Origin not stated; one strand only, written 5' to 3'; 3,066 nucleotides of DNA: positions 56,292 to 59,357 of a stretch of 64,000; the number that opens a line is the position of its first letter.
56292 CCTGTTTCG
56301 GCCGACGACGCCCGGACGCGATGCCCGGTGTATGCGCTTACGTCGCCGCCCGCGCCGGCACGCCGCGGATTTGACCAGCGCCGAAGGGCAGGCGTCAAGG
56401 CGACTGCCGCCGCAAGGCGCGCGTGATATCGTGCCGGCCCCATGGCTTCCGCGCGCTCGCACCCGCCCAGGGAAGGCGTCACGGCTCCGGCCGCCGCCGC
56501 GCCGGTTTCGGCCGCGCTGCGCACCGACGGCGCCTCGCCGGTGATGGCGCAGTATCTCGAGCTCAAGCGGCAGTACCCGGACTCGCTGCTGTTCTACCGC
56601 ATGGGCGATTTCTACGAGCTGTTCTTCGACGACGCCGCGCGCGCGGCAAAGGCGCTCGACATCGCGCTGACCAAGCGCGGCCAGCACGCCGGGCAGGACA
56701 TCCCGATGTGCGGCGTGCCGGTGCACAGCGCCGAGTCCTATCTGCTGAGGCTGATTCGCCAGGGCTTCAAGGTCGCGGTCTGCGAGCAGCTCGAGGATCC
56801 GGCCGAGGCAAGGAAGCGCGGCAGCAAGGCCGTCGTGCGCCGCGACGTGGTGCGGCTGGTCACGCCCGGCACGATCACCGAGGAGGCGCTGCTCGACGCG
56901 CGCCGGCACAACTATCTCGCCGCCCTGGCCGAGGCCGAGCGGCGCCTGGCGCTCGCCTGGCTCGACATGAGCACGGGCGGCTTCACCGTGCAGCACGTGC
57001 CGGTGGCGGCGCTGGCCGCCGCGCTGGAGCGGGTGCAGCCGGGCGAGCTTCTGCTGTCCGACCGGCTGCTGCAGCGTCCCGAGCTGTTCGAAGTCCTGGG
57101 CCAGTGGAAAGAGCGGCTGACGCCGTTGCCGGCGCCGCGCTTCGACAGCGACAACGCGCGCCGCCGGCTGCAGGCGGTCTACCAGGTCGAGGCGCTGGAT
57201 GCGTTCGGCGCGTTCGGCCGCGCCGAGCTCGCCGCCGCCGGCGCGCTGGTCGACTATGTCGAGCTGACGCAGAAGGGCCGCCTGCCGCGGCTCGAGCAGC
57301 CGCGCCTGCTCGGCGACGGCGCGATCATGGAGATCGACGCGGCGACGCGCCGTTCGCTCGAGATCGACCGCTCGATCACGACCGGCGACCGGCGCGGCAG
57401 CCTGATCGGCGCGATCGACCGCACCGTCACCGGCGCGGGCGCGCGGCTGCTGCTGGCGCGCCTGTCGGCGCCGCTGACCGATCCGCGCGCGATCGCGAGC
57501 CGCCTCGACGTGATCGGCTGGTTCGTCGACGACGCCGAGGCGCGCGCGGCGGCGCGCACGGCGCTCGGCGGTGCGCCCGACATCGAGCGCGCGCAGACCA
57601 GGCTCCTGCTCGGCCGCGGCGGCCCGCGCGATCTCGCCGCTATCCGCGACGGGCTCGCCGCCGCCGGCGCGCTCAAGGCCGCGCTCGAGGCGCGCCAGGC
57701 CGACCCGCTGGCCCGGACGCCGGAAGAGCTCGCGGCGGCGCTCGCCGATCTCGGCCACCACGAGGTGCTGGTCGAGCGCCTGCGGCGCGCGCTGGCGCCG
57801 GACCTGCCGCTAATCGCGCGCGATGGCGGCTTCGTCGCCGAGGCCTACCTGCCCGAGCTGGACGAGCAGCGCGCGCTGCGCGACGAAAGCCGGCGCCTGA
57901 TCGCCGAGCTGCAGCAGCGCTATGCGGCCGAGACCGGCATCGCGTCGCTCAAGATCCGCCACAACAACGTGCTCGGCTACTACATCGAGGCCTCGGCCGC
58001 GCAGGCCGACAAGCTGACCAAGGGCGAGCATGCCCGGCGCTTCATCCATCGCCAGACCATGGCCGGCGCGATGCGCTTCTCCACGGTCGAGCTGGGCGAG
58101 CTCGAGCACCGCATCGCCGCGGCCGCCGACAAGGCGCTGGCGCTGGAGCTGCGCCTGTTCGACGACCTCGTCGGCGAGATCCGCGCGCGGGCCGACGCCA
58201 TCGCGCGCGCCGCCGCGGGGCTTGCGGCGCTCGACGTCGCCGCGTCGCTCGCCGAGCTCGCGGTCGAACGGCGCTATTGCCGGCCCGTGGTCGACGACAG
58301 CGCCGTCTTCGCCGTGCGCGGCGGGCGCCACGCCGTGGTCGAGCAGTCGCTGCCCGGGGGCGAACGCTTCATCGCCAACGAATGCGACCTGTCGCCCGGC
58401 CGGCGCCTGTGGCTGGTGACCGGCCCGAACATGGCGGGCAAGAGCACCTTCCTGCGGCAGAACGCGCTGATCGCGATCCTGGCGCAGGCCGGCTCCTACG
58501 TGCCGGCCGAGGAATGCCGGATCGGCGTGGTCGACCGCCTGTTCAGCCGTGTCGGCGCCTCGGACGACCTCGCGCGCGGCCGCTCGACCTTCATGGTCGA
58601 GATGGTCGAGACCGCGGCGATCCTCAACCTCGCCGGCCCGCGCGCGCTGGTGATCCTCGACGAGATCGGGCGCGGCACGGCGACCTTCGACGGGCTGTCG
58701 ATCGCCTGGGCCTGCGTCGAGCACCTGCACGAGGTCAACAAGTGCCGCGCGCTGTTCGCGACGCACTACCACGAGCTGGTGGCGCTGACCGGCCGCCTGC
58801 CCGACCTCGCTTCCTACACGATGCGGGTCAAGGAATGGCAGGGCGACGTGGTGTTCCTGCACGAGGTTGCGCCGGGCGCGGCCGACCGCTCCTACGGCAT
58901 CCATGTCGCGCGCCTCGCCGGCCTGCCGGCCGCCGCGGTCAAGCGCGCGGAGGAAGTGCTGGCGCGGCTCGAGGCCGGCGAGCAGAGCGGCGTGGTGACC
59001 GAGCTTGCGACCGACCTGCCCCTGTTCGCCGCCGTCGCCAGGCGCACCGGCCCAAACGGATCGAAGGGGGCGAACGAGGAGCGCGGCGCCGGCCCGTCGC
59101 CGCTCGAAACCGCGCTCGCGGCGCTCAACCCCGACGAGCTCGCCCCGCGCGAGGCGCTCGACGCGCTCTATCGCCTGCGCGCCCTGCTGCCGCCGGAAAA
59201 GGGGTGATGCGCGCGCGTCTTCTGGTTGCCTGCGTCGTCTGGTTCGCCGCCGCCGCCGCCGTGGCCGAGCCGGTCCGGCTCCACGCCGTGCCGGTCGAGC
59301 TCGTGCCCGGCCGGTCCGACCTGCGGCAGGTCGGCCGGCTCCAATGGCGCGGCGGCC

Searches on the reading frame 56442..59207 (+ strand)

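Call 70: search_protein_families(library=pfam, proteins=[window:56442-59207:+], max_evalue=0.00001)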
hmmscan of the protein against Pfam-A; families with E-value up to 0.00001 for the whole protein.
window:56442-59207:+ (921 aa): 5 families
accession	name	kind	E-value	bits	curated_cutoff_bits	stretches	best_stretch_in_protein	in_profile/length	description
PF00488.27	MutS_V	-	2.3e-82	276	30.2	1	657-844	1-188/188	MutS domain V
PF01624.25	MutS_I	-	9.4e-43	145.5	20.6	1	33-148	2-112/113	MutS domain I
PF05192.23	MutS_III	-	5.4e-40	138.2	34.1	1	301-604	1-194/194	MutS domain III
PF05188.22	MutS_II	-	3.7e-22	79.6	25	1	157-284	1-132/133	MutS domain II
PF05190.23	MutS_IV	-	1.7e-19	70.3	22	1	470-563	3-91/92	MutS family domain IV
